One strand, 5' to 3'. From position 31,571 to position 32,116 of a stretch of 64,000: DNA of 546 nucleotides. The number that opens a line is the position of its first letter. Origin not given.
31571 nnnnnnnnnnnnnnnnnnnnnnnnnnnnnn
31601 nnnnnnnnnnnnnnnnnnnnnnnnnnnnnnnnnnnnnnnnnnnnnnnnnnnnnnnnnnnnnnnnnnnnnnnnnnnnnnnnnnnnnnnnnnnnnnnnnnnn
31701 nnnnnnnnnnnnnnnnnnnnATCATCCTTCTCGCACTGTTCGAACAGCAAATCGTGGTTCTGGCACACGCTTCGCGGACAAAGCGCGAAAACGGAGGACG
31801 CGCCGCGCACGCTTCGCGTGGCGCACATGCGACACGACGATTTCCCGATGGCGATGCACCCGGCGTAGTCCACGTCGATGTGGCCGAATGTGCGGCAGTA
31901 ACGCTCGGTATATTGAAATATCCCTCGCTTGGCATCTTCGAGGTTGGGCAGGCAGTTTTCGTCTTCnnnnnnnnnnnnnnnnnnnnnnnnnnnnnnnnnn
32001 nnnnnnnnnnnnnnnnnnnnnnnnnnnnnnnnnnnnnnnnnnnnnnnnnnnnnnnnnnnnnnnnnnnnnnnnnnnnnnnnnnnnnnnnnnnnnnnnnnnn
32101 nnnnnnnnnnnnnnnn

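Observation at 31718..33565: Uncharacterised type-II membrane protein with two Cys-rich ectodomain repeats and a highly charged cytoplasmic domain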

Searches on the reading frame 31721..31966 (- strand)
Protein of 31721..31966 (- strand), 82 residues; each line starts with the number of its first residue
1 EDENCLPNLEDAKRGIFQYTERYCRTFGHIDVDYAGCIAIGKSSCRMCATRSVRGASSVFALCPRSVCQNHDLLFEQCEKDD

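Call 10: search_solved_structures(query=A3, max_evalue=10, show_alignments=2)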
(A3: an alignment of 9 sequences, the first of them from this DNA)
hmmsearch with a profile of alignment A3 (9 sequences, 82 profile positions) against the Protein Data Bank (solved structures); distinct sequences matched with E-value up to 10: 1.
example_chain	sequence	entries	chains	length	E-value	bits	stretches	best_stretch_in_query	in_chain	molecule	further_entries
1l6j_A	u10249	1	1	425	0.0071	19.5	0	33-65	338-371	Matrix metalloproteinase-9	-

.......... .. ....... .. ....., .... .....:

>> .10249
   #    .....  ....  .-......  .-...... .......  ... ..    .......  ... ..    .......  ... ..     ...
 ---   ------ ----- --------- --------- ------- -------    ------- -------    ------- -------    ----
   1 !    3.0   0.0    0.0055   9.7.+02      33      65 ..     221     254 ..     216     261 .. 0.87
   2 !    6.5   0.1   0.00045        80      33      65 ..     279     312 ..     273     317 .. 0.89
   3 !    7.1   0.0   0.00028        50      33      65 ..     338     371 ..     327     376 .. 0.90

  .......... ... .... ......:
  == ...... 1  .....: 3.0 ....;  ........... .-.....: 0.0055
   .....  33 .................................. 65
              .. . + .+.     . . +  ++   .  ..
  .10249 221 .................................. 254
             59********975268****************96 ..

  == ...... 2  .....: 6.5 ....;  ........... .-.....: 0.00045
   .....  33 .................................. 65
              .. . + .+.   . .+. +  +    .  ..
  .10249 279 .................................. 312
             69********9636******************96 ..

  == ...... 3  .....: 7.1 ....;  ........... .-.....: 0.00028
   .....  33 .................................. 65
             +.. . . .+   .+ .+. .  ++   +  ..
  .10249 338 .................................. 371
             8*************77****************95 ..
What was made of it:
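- On Kringle / fibronectin type II: E 0.007 with the narrow profile (call 10).
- Closest known: Fibronectin type II / kringle domains. Same: A small disulfide-rich extracellular module, with a weak profile hit to MMP-9 FN2 repeats (call 10).
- FCP was similar (call 10).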

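Call 28: find_homologous_proteins(query=A5, max_evalue=1)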
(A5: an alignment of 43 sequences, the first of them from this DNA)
Query A5 (43 sequences) (82 aa, profile of the alignment): 1 proteins with E <= 1 among 151 candidates.
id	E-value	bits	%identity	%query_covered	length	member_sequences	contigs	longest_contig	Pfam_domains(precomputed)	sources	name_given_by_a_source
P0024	1.1e-30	123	99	100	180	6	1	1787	-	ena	-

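Call 35: search_solved_structures(query=A5, max_evalue=10, show_alignments=3)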
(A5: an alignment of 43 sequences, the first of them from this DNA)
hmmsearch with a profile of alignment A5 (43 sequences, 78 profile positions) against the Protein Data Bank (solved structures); distinct sequences matched with E-value up to 10: 2.
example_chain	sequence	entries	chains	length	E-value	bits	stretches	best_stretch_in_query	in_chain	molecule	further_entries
5lme_A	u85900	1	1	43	0.18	15.4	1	37-76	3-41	piggyBac transposase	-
6x67_C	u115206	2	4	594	2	12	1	35-76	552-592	Transposase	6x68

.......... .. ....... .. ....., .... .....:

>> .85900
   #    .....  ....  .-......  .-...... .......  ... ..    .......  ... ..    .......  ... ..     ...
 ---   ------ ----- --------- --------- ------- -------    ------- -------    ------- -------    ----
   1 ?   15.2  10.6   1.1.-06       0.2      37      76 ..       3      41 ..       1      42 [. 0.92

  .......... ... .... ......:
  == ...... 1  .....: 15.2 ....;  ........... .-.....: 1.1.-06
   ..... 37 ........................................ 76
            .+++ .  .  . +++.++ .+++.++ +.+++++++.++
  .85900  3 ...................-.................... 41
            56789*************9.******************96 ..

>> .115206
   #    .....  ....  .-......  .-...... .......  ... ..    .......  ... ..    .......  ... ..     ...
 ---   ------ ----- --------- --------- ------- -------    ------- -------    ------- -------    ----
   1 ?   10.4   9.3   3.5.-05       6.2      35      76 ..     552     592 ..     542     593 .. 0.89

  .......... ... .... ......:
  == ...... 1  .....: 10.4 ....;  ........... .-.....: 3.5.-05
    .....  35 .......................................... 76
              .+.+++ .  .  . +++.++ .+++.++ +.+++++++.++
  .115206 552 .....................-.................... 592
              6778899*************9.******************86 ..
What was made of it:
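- On Kringle / fibronectin type II: No hit with the family-wide profile (call 35).
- The hit disappears with the family-wide profile (call 35).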

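Call 36: predict_structure(alignment_id=A5)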
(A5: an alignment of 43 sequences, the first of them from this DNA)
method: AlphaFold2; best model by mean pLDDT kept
length: 82 residues; sequences in the alignment: 43
mean_pLDDT: 81.3   pTM: 0.65
mean pLDDT of the five models: 81.3, 79.6, 79.6, 77.9, 77.0
residues with pLDDT >= 90: 5; 70-90: 66; 50-70: 10; < 50: 1
segments of 3 or more residues with pLDDT < 50: none
pLDDT, mean of each block of 10 residues (from residue 1): 75 89 80 81 88 71 88 83 58
secondary structure, 60 per line:
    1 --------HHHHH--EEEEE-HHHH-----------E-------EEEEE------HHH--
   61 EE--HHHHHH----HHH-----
elements in order: H9-13 E16-20 H22-25 E45-49 H65-70
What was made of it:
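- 31721..31966 (-): 8-Cys module 2, aa 534-615. The most conserved part of the protein. AlphaFold2 model pLDDT 81.3 (call 36).
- On Kringle / fibronectin type II: The model has pLDDT 81 (call 36).
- The structural model rests on only 43 sequences (call 36).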

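Call 43: fold_search(model_id=the predicted structure, library=pdb)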
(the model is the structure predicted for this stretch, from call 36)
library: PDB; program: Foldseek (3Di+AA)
matches with E <= 10: 11; with E <= 0.001: 0
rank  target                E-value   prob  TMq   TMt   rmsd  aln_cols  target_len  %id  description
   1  7msc_e                2.7e+00  0.02  0.19  0.12  10.1        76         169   12  Mtb 70SIC in complex with MtbEttA at Pre_R0 state (released 2022-02-02)
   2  8p8w_D                2.7e+00  0.02  0.18  0.11   9.8        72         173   12  Mycoplasma pneumoniae di-ribosome in chloramphenicol-treated cells (following 70S) (released 2024-11-20)
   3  6vwl_d                3.5e+00  0.02  0.19  0.12   9.8        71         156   14  70S ribosome bound to HIV frameshifting stem-loop (FSS) and P/E tRNA (rotated conformation) (released 2020-06-03)
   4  8p6p_D                5.0e+00  0.01  0.19  0.12   9.8        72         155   12  Mycoplasma pneumoniae small ribosomal subunit in chloramphenicol-treated cells (released 2024-11-20)
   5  8whx_f                5.7e+00  0.01  0.18  0.11  10.5        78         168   12  Cryo- EM structure of Mycobacterium smegmatis 70S ribosome and RafH. (released 2024-02-28)
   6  3k5m_A                8.6e+00  0.01  0.20  0.03  10.6        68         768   10  Crystal structure of E.coli Pol II-abasic DNA-ddGTP Lt(-2, 2) ternary complex (released 2010-02-02)
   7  7nhl_f                8.6e+00  0.01  0.20  0.13  10.1        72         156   10  VgaA-LC, an antibiotic resistance ABCF, in complex with 70S ribosome from Staphylococcus aureus (released 2021-05-05)
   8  8p8v_D                8.6e+00  0.01  0.19  0.12   9.9        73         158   12  Mycoplasma pneumoniae di-ribosome in chloramphenicol-treated cells (leading 70S) (released 2024-11-20)
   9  8wib_f                8.6e+00  0.01  0.18  0.11  10.5        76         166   12  Cryo- EM structure of Mycobacterium smegmatis 70S ribosome, E- tRNA and RafH. (released 2024-02-28)
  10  1hag_E                9.8e+00  0.01  0.15  0.08   8.7        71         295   14  THE ISOMORPHOUS STRUCTURES OF PRETHROMBIN2, HIRUGEN-AND PPACK-THROMBIN: CHANGES ACCOMPANYING ACTIVATION AND EXOSITE BI (released 1994-12-20)
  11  3bf0_A                9.8e+00  0.01  0.17  0.04  14.6        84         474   12  Crystal structure of Escherichia coli Signal peptide peptidase (SppA), Native crystals (released 2007-12-18)
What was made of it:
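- On Kringle / fibronectin type II: Foldseek found no hit at E <= 0.001 (call 43).
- Foldseek found nothing at E <= 0.001 and no TM-score above 0.2 (call 43).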

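Call 45: fold_search(model_id=the predicted structure, library=viral)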
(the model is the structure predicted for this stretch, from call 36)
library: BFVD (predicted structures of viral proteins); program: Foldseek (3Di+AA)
matches with E <= 10: 17; with E <= 0.001: 0
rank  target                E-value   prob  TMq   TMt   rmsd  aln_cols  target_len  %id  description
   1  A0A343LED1            2.9e+00  0.01  0.18  0.11  12.9        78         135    9  Uncharacterized protein [Leptospira phage LE4]
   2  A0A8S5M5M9            5.4e+00  0.01  0.18  0.05   9.0        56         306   18  dUTP diphosphatase [Podoviridae sp. ctaNW81]
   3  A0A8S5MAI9            6.6e+00  0.01  0.18  0.12   8.9        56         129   20  dUTP diphosphatase [Siphoviridae sp. ctv4j104]
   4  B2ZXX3                7.5e+00  0.01  0.26  0.16  13.3        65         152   18  Uncharacterized protein [Ralstonia phage phiRSL1]
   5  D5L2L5                8.1e+00  0.01  0.16  0.12  13.5        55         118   11  Probable transcriptional factor [uncultured virus]
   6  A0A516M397            8.1e+00  0.01  0.17  0.14  10.9        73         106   11  (no name in the UniProt tables at hand)
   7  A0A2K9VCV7            8.6e+00  0.01  0.15  0.12   2.1        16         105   38  Uncharacterized protein [Lactobacillus phage Bacchae]
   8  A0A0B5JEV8            8.6e+00  0.01  0.20  0.10   6.0        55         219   14  Uncharacterized protein [Pandoravirus inopinatum]
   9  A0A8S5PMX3            8.6e+00  0.01  0.17  0.06  12.4        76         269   12  Helix-turn-helix domain protein [Siphoviridae sp. ctUcA20]
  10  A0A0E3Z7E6            9.2e+00  0.01  0.24  0.11  11.2        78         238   14  RING-type domain-containing protein [Lambdina fiscellaria nucleopolyhedrovirus]
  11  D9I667                9.2e+00  0.01  0.15  0.16  10.5        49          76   22  Uncharacterized protein [Acinetobacter phage 133]
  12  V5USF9                9.9e+00  0.01  0.29  0.22  10.0        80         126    8  Uncharacterized protein [Synechococcus phage ACG-2014h]
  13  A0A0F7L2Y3            9.9e+00  0.01  0.23  0.16   9.3        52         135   23  DUF551 domain-containing protein [uncultured marine virus]
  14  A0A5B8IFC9            9.9e+00  0.01  0.23  0.08  12.7        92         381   10  RING-type domain-containing protein [Mimiviridae sp. ChoanoV1]
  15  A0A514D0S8            9.9e+00  0.01  0.17  0.06  12.9        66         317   14  RNA-directed RNA polymerase (Fragment) [Leviviridae sp.]
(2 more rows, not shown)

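Call 54: search_protein_families(library=pfam, alignment_id=A5, max_evalue=10)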
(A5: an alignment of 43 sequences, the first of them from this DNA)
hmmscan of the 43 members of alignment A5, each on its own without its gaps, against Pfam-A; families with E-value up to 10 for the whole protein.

A. member 1, seq(82 aa): 1 family
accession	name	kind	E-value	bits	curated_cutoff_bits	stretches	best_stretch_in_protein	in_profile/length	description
PF17982.7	C5HCH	-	0.096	13.3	26.3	1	45-72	4-27/50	NSD Cys-His rich domain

B. families by the number of members that match (of 43 scanned): 10 families
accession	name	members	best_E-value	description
PF15530.11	Ntox25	3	0.019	Bacterial toxin 25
PF09630.15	DUF2024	2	0.028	Domain of unknown function (DUF2024)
PF22908.2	PHD_NSD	1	0.043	Histone-lysine N-methyltransferase NSD-like, PHD zinc finger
PF25535.1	DUF7919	1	0.071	Domain of unknown function (DUF7919)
PF17982.7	C5HCH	1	0.096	NSD Cys-His rich domain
PF23261.1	zf-CCCH_11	1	0.14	UNK-like, CCCH zinc finger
PF04871.18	Uso1_p115_C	1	0.15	Uso1 / p115 like vesicle tethering protein, C terminal region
PF07505.17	DUF5131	1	0.16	Protein of unknown function (DUF5131)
PF16251.10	bCoV_NAB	1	0.18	Betacoronavirus nucleic acid-binding (NAB)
PF06221.18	zf-C2HC5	1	0.25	Putative zinc finger motif, C2HC5-type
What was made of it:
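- On Zinc-finger-like Cys modules: Best E-values are 0.04-0.25 and are scattered over different families (calls 35, 54).
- There are weak hits to zinc-finger families: piggyBac CRD at E 0.18 (call 35) and C5HCH, PHD_NSD and zf-C2HC5 at E 0.04-0.25 (call 54).
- Tried and rejected: Zinc-finger leads (piggyBac CRD, C5HCH, PHD_NSD) are insignificant and inconsistent (calls 35, 54).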

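Call 65: find_related_loci(query=A3, collection=viral_contigs, flank=5000)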
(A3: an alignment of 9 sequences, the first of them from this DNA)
Query A3 (82 aa) in viral_contigs; peptide patterns used: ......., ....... (x = any residue, [..] = any of these).
53 stretches matched a pattern, but none encodes a relative of the query by tblastn (E <= 1e-3).
